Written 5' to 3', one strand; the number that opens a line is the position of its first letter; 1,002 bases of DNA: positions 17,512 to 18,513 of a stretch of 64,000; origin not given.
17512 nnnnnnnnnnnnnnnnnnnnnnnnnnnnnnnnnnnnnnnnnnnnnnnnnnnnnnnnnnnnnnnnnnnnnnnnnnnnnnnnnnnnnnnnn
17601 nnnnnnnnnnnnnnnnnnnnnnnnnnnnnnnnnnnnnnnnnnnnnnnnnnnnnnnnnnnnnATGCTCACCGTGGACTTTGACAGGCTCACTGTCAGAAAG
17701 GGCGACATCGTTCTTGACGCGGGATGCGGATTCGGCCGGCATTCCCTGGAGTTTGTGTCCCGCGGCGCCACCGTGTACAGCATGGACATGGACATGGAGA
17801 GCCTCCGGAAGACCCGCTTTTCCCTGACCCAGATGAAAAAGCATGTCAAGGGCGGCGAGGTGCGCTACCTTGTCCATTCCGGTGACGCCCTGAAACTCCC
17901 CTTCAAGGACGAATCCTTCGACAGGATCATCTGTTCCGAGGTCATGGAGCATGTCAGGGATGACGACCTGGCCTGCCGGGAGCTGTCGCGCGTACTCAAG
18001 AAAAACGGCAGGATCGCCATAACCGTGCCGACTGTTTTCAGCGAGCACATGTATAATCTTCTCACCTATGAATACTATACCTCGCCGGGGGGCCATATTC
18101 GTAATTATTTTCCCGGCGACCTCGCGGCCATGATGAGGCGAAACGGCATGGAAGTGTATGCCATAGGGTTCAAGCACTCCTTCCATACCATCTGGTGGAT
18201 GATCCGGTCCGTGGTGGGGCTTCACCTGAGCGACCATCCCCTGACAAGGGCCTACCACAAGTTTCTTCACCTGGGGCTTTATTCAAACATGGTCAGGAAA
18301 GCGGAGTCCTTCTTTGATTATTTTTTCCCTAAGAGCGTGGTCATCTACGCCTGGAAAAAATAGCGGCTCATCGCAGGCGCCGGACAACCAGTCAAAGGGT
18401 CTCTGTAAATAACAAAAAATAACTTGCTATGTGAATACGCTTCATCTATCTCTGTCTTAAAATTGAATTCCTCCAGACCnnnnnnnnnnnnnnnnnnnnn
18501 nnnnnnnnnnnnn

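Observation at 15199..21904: GT4 + GT4 + SAM-methyltransferase + multidomain OmpA outer-membrane protein + MPGP-like phosphatase cluster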

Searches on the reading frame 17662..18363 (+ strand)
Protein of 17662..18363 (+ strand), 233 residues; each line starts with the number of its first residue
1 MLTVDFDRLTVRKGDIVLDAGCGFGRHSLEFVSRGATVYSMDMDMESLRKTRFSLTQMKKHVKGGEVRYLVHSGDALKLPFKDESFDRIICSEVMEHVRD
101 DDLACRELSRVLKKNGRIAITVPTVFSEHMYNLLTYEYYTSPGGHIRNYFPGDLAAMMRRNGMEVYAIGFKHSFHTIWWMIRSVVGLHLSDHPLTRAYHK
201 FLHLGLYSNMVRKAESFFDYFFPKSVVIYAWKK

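Call 3: search_protein_families(library=pfam, proteins=[window:17662-18363:+])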
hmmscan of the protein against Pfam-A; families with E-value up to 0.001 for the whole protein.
window:17662-18363:+ (233 aa): 8 families
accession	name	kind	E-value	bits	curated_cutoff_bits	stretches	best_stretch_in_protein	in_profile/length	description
PF08241.18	Methyltransf_11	-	2e-21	76.9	21.2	1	18-120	1-95/95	Methyltransferase domain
PF13847.12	Methyltransf_31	-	2e-18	66.9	27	1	13-124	3-113/145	Methyltransferase domain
PF13649.12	Methyltransf_25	-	4.9e-18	66.1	27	1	17-116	1-97/97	Methyltransferase domain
PF13489.12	Methyltransf_23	-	1.7e-14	54.4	27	1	12-166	21-162/164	Methyltransferase domain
PF08242.18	Methyltransf_12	-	1.1e-09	39.4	30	1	18-118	1-98/98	Methyltransferase domain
PF01209.24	Ubie_methyltran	-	1.6e-09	37.9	20.1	1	8-121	42-152/233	ubiE/COQ5 methyltransferase family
PF02353.26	CMAS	-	2.6e-08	34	27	1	5-132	54-176/273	Mycolic acid cyclopropane synthetase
PF24675.1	NpmA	-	0.00028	20.7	60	1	5-123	15-139/214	16S rRNA (adenine(1408)-N(1))-methyltransferase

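Call 4: search_protein_families(library=ncbifam, proteins=[window:17662-18363:+])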
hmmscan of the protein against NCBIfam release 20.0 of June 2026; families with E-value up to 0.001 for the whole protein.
window:17662-18363:+ (233 aa): 42 families (the best 25 are shown)
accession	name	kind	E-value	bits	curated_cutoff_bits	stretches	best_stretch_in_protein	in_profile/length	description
NF001241.0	PRK00216.1-2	equivalog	2.8e-16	59.8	327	1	7-132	45-159/231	demethylmenaquinone methyltransferase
NF047649.1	MTase_UXPK_star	exception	5.9e-13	48.5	460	1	10-125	74-186/283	methyltransferase/UXPK-star double selenoprotein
NF043040.1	corrin_prot_MT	hypoth_equivalog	7e-13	48.5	180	1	11-121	39-148/216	corrinoid protein-associated methyltransferase CpaM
NF045667.1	MTase_DVU1556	equivalog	9.5e-13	48.1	155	1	9-121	18-120/213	DVU_1556 family methyltransferase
TIGR01983.1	UbiG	equivalog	4.2e-12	45.9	102.95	1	15-121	51-152/228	bifunctional 2-polyprenyl-6-hydroxyphenol methylase/3-demethylubiquinol 3-O-methyltransferase UbiG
NF041537.1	ArsM_AhpD_UU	exception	1.3e-11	43.9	510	1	10-183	73-246/345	arsenite methyltransferase/AhpD domain selenoprotein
TIGR01934.1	MenG_MenH_UbiE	subfamily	1.5e-10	40.7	158.35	1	8-126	34-147/223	ubiquinone/menaquinone biosynthesis methyltransferase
NF041536.1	ArsM_DUF2284_UU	exception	2.8e-10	39.1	575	1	11-146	74-208/459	arsenite methyltransferase/DUF2284 domain selenoprotein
NF007610.0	PRK10258.1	equivalog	4.1e-10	39.4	342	1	8-122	37-140/251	malonyl-ACP O-methyltransferase BioC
NF001240.0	PRK00216.1-1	equivalog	4.2e-10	39.1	378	1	7-137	57-182/251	bifunctional demethylmenaquinone methyltransferase/2-methoxy-6-polyprenyl-1,4-benzoquinol methylase UbiE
NF008823.0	PRK11873.1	subfamily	9e-10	38.5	263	1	11-121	75-182/272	arsenite methyltransferase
TIGR02072.1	BioC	equivalog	1.7e-09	37.9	184.95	1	15-132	36-142/244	malonyl-ACP O-methyltransferase BioC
NF001243.0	PRK00216.1-4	equivalog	8.2e-09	35.1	235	1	8-120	42-151/237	demethylmenaquinone methyltransferase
TIGR02021.1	BchM-ChlM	equivalog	8.5e-09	35.1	158.9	1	7-110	46-142/218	magnesium protoporphyrin IX methyltransferase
NF052510.1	methyltran_MpqE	exception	1.3e-08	34.5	335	1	9-139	42-169/234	methyl-plastoquinone biosynthesis methyltransferase MpqE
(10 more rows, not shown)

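Call 19: search_solved_structures(query=window:17662-18360:+, max_evalue=0.00001)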
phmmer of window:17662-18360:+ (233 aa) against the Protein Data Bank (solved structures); distinct sequences matched with E-value up to 0.00001: 12.
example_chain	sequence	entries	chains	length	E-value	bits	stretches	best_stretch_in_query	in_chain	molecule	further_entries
3bus_A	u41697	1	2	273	9.4e-12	48.2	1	9-121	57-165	Methyltransferase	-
3mgg_A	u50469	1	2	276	2.5e-10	43.6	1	14-120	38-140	Methyltransferase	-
8zc8_A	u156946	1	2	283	5.3e-09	39.2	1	7-121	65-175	MitM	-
21zq_A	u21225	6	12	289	5.4e-09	39.2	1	7-121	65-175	MitM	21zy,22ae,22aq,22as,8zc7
6uv6_A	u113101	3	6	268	2.1e-08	37.3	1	8-120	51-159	D-glucose O-methyltransferase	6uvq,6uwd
3sm3_A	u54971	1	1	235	2.3e-08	37.2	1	12-113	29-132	SAM-dependent methyltransferases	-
1xxl_A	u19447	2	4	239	5.8e-08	35.8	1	15-120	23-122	YcgJ protein | ycgJ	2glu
6uak_A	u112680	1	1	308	4.9e-07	32.8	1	16-121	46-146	SAM dependent methyltransferase LahSB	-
1ve3_A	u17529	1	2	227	1.8e-06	31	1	12-119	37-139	hypothetical protein PH0226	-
5gm1_A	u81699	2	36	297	2.8e-06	30.3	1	8-129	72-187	O-methylransferase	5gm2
5wp5_A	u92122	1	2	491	2.9e-06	30.3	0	8-121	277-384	Phosphomethylethanolamine N-methyltransferase 2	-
3l8d_A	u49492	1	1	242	8.3e-06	28.8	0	7-125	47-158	Methyltransferase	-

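Call 45: search_protein_representatives(protein=window:17662-18360:+)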
Query: 233 residues. Proteins with E-value up to 0.001 (for the whole library): 39014; up to 1e-10: 1420; up to 1e-30: 46. The best 150 are listed.
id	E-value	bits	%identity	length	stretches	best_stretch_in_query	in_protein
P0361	2.5e-92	325.0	65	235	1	1-233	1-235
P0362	6.0e-70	251.8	69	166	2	104-233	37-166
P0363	8.3e-58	212.1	50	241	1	1-231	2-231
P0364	6.9e-50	186.2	41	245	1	1-232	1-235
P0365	2.5e-47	177.8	43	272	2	67-232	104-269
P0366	3.3e-47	177.4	61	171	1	1-139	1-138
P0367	1.2e-43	165.8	39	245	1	1-233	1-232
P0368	1.1e-40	156.1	63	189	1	1-128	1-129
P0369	1.3e-40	155.8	43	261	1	1-232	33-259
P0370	5.4e-40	153.8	38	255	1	1-232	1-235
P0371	3.2e-39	151.2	37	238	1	1-232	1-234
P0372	4.2e-39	150.9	39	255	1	1-232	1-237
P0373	4.7e-39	150.7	38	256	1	1-232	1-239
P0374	1.4e-38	149.2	38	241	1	2-232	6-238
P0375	1.7e-38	148.9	41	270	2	73-232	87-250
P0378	6.9e-38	146.9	37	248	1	9-232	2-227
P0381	1.4e-37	145.9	34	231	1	2-232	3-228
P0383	8.1e-37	143.4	37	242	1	1-230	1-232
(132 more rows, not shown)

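Call 47: list_cluster_members(proteins=[P0363, P0364, P0365, P0367, P0369, P0371, P0374, P0378, P0381, P0383])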
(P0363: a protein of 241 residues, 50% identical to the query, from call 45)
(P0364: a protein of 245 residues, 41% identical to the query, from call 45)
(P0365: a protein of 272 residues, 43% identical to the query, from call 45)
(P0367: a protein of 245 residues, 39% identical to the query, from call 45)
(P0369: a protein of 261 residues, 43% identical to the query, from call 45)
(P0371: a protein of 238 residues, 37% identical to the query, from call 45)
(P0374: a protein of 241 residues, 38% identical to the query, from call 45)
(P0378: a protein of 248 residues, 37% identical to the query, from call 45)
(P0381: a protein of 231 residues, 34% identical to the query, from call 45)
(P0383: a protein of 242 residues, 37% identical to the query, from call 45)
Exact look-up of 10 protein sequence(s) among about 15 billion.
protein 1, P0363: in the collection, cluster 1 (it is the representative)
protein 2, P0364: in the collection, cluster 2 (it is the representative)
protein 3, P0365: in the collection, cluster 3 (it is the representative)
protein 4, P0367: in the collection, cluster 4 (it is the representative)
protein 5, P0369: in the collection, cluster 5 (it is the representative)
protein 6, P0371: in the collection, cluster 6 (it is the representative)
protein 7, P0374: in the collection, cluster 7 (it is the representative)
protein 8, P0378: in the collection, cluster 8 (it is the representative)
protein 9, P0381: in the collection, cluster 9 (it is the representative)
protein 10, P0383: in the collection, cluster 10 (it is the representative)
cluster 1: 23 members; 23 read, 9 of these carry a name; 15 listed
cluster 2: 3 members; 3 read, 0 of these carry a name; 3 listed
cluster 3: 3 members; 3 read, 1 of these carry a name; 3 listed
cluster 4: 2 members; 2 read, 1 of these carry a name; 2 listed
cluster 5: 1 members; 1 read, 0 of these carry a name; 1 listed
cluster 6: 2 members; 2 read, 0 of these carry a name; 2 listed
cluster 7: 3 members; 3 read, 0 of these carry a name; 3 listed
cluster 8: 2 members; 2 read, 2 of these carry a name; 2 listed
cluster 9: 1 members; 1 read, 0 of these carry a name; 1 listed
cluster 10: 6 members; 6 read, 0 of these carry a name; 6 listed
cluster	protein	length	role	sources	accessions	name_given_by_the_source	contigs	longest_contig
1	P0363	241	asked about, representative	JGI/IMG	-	-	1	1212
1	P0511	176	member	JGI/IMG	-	SAM-dependent methyltransferase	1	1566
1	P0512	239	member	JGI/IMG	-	SAM-dependent methyltransferase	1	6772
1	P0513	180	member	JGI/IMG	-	SAM-dependent methyltransferase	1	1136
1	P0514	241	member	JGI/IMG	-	SAM-dependent methyltransferase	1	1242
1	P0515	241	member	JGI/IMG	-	SAM-dependent methyltransferase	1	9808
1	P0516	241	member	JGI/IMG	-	SAM-dependent methyltransferase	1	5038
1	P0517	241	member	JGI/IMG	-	SAM-dependent methyltransferase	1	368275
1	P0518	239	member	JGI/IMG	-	SAM-dependent methyltransferase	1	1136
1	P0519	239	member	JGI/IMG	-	SAM-dependent methyltransferase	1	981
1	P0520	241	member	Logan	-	-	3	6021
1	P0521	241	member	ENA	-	-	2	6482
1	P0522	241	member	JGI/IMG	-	-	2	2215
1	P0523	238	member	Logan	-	-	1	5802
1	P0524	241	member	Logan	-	-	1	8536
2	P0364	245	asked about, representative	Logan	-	-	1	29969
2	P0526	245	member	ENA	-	-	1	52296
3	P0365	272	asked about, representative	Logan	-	-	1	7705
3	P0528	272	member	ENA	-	-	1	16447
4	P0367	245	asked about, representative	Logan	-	-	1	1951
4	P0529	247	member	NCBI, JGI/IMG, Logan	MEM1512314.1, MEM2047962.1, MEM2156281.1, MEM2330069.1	MAG: class I SAM-dependent methyltransferase [Candidatus Jordarchaeales archaeon]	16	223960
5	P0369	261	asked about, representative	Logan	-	-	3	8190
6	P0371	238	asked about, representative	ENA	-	-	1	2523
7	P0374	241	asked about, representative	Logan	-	-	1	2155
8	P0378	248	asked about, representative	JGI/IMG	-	SAM-dependent methyltransferase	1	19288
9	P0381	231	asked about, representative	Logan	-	-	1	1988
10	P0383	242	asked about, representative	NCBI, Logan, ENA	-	-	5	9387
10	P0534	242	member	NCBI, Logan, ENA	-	-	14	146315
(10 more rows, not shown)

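Call 48: find_encoding_contigs(protein=P0517, flank=8000, max_places=1)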
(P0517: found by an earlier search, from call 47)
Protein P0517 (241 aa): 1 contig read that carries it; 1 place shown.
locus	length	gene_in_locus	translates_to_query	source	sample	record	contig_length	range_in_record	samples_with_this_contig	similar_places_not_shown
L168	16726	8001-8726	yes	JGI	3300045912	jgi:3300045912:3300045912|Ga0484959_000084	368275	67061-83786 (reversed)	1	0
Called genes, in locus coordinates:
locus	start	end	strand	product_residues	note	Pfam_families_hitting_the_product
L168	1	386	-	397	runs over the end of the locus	PF03602:Cons_hypoth95, PF01467:CTP_transf_like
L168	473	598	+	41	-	-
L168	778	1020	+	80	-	PF07022:Phage_CI_repr, PF13560:HTH_31 (weak), PF12844:HTH_19 (weak), PF01381:HTH_3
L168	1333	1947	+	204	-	PF01464:SLT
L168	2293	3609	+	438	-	PF07670:Gate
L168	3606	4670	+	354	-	PF01636:APH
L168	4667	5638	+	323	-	PF00483:NTP_transferase, PF12804:NTP_transf_3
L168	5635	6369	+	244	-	PF23023:Anti-Pycsar_Apyc1, PF00753:Lactamase_B, PF12706:Lactamase_B_2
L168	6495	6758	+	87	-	-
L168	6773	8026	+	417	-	PF13439:Glyco_transf_4, PF13579:Glyco_trans_4_4, PF20706:GT4-conflict, PF00534:Glycos_transf_1, PF13692:Glyco_trans_1_4, PF13524:Glyco_trans_1_2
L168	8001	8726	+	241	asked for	PF01209:Ubie_methyltran, PF02353:CMAS (weak), PF13489:Methyltransf_23, PF13847:Methyltransf_31, PF08241:Methyltransf_11, PF08242:Methyltransf_12, PF13649:Methyltransf_25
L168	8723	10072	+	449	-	PF13439:Glyco_transf_4, PF13579:Glyco_trans_4_4, PF20706:GT4-conflict, PF00534:Glycos_transf_1, PF13692:Glyco_trans_1_4, PF13524:Glyco_trans_1_2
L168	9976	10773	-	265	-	PF01209:Ubie_methyltran, PF13489:Methyltransf_23, PF13847:Methyltransf_31, PF08241:Methyltransf_11, PF08242:Methyltransf_12, PF13649:Methyltransf_25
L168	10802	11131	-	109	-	PF07238:PilZ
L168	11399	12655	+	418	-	-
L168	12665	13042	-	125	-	PF00072:Response_reg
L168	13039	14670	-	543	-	PF00989:PAS, PF13188:PAS_8, PF08448:PAS_4, PF13426:PAS_9, PF00512:HisKA (faint), PF02518:HATPase_c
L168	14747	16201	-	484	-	PF00072:Response_reg, PF00158:Sigma54_activat, PF14532:Sigma54_activ_2, PF07728:AAA_5 (weak), PF25601:AAA_lid_14, PF02954:HTH_8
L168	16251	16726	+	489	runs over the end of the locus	PF00072:Response_reg, PF00158:Sigma54_activat, PF13191:AAA_16 (weak), PF14532:Sigma54_activ_2, PF00004:AAA (weak), PF07728:AAA_5, PF25601:AAA_lid_14, PF02954:HTH_8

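Call 49: find_encoding_contigs(protein=P0529, flank=8000, max_places=1)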
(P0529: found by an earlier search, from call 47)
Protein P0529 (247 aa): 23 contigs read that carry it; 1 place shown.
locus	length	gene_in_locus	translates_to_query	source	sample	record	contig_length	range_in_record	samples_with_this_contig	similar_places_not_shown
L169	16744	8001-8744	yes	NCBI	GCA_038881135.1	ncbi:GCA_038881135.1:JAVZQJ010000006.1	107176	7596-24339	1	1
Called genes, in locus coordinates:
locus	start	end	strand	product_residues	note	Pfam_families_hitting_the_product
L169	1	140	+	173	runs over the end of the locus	-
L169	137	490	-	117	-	-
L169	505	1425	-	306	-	PF00535:Glycos_transf_2, PF13641:Glyco_tranf_2_3, PF13632:Glyco_trans_2_3, PF13641:Glyco_tranf_2_3 (weak)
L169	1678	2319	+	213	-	PF01022:HTH_5 (faint), PF03965:Penicillinase_R (faint), PF12840:HTH_20 (weak), PF24266:HTH_HVO_0163_N, PF12840:HTH_20 (weak), PF13412:HTH_24, PF07848:PaaX (weak), PF12802:MarR_2 (weak), +2 more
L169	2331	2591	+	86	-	-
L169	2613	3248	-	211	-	PF13483:Lactamase_B_3, PF12706:Lactamase_B_2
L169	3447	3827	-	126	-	PF03259:Robl_LC7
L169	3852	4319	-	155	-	-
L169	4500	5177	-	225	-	PF00730:HhH-GPD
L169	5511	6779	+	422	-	PF08323:Glyco_transf_5 (weak), PF13579:Glyco_trans_4_4, PF00982:Glyco_transf_20 (faint), PF21269:TreT_GT1 (weak), PF13439:Glyco_transf_4, PF20706:GT4-conflict, PF00534:Glycos_transf_1, PF13692:Glyco_trans_1_4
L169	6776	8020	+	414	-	PF08323:Glyco_transf_5 (weak), PF13477:Glyco_trans_4_2 (faint), PF13439:Glyco_transf_4, PF13579:Glyco_trans_4_4, PF20706:GT4-conflict, PF00534:Glycos_transf_1, PF13692:Glyco_trans_1_4, PF13524:Glyco_trans_1_2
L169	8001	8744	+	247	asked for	PF13489:Methyltransf_23, PF13847:Methyltransf_31, PF08241:Methyltransf_11, PF08242:Methyltransf_12 (faint), PF13649:Methyltransf_25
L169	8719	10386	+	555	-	PF02310:B12-binding, PF04055:Radical_SAM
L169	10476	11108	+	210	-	PF07021:MetW (weak), PF13489:Methyltransf_23, PF13649:Methyltransf_25, PF13847:Methyltransf_31, PF08241:Methyltransf_11, PF08242:Methyltransf_12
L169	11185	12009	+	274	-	PF01209:Ubie_methyltran, PF13489:Methyltransf_23, PF08241:Methyltransf_11, PF08242:Methyltransf_12, PF13649:Methyltransf_25, PF13847:Methyltransf_31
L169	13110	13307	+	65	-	-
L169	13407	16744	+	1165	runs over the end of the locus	PF02369:Big_1 (weak), PF09134:Invasin_D3 (faint), PF13620:CarboxypepD_reg (weak), PF17789:MG4 (faint)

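Call 53: find_encoding_contigs(protein=P0526, flank=7000, max_places=1)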
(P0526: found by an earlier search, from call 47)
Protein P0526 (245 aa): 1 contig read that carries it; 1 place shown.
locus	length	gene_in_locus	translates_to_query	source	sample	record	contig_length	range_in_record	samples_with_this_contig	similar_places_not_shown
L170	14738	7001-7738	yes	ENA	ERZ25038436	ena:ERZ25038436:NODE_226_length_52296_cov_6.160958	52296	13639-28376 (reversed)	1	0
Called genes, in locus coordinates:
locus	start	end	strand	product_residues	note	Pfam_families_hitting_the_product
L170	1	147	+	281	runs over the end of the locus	PF01513:NAD_kinase, PF20143:NAD_kinase_C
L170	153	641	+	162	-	PF00583:Acetyltransf_1, PF13673:Acetyltransf_10 (weak), PF13508:Acetyltransf_7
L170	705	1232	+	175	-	PF00293:NUDIX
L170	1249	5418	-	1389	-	PF01869:BcrAD_BadFG, PF22521:HypF_C_2 (faint), PF01869:BcrAD_BadFG, PF09989:DUF2229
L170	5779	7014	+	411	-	PF13439:Glyco_transf_4, PF13579:Glyco_trans_4_4, PF20706:GT4-conflict, PF00534:Glycos_transf_1, PF13692:Glyco_trans_1_4, PF13524:Glyco_trans_1_2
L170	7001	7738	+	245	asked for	PF01209:Ubie_methyltran (weak), PF02353:CMAS, PF13489:Methyltransf_23, PF13847:Methyltransf_31, PF08241:Methyltransf_11, PF08242:Methyltransf_12, PF13649:Methyltransf_25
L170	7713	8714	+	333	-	-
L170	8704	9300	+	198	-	PF13578:Methyltransf_24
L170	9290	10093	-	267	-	PF13489:Methyltransf_23, PF01209:Ubie_methyltran, PF08003:Methyltransf_9 (weak), PF13847:Methyltransf_31, PF08241:Methyltransf_11, PF08242:Methyltransf_12, PF13649:Methyltransf_25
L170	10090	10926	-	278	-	PF00800:PDT, PF01842:ACT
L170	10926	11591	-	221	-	PF02254:TrkA_N, PF02558:ApbA (faint), PF03807:F420_oxidored (weak), PF02080:TrkA_C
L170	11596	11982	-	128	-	PF02254:TrkA_N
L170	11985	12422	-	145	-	PF00582:Usp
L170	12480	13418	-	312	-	PF00561:Abhydrolase_1, PF12146:Hydrolase_4 (faint), PF12697:Abhydrolase_6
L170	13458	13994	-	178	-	PF01814:Hemerythrin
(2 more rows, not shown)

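Call 54: find_encoding_contigs(protein=P0528, flank=7000, max_places=1)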
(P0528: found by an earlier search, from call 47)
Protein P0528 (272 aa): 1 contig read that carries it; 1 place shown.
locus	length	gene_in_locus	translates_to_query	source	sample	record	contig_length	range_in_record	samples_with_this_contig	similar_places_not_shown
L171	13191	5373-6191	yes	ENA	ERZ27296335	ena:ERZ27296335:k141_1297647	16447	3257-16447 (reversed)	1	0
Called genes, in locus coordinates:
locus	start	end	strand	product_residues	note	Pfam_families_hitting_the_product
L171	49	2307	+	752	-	PF10150:RNase_E_G, PF20833:RNase_E_G_Thio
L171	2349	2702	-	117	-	-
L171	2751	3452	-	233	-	PF00156:Pribosyltran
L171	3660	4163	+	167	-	-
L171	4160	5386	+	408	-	PF13439:Glyco_transf_4, PF13579:Glyco_trans_4_4, PF20706:GT4-conflict, PF00534:Glycos_transf_1, PF13692:Glyco_trans_1_4, PF13524:Glyco_trans_1_2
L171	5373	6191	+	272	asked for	PF13489:Methyltransf_23, PF13847:Methyltransf_31 (faint), PF08241:Methyltransf_11, PF08242:Methyltransf_12 (weak), PF13649:Methyltransf_25 (weak)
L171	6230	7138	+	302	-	PF01261:AP_endonuc_2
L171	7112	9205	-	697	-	-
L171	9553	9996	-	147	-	PF04238:DUF420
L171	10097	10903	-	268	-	PF01061:ABC2_membrane, PF12698:ABC2_membrane_3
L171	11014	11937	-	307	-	PF00005:ABC_tran, PF13304:AAA_21 (weak)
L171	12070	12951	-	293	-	PF01040:UbiA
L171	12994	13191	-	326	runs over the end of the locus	PF02628:COX15-CtaA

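Call 55: find_encoding_contigs(protein=P0534, flank=7000, max_places=1)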
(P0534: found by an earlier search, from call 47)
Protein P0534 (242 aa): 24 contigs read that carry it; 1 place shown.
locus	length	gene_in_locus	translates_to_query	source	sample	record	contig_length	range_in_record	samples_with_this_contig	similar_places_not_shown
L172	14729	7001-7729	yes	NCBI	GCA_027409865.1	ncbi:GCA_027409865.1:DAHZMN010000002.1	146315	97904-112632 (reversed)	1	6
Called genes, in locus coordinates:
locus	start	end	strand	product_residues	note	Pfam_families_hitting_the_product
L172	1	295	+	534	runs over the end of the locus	PF06609:TRI12, PF00083:Sugar_tr, PF07690:MFS_1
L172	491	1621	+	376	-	PF05977:MFS_3, PF07690:MFS_1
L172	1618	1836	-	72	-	-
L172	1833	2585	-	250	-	PF01169:GDT1 (faint), PF16955:OFeT_1 (faint)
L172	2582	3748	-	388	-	PF00005:ABC_tran, PF13304:AAA_21 (faint), PF08402:TOBE_2 (weak)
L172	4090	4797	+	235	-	PF13489:Methyltransf_23, PF03848:TehB, PF01209:Ubie_methyltran, PF05175:MTS, PF13847:Methyltransf_31, PF08241:Methyltransf_11, PF08242:Methyltransf_12, PF13649:Methyltransf_25, +5 more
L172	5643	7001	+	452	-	PF13439:Glyco_transf_4, PF13579:Glyco_trans_4_4, PF20706:GT4-conflict, PF00534:Glycos_transf_1, PF13692:Glyco_trans_1_4, PF13524:Glyco_trans_1_2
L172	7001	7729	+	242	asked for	PF13489:Methyltransf_23, PF13847:Methyltransf_31, PF08241:Methyltransf_11, PF08242:Methyltransf_12 (weak), PF13649:Methyltransf_25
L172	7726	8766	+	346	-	-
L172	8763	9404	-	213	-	PF13578:Methyltransf_24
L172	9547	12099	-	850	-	PF17900:Peptidase_M1_N, PF01433:Peptidase_M1, PF11838:ERAP1_C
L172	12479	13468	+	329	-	PF00294:PfkB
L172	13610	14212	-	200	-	-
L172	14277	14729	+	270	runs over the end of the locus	PF03009:GDPD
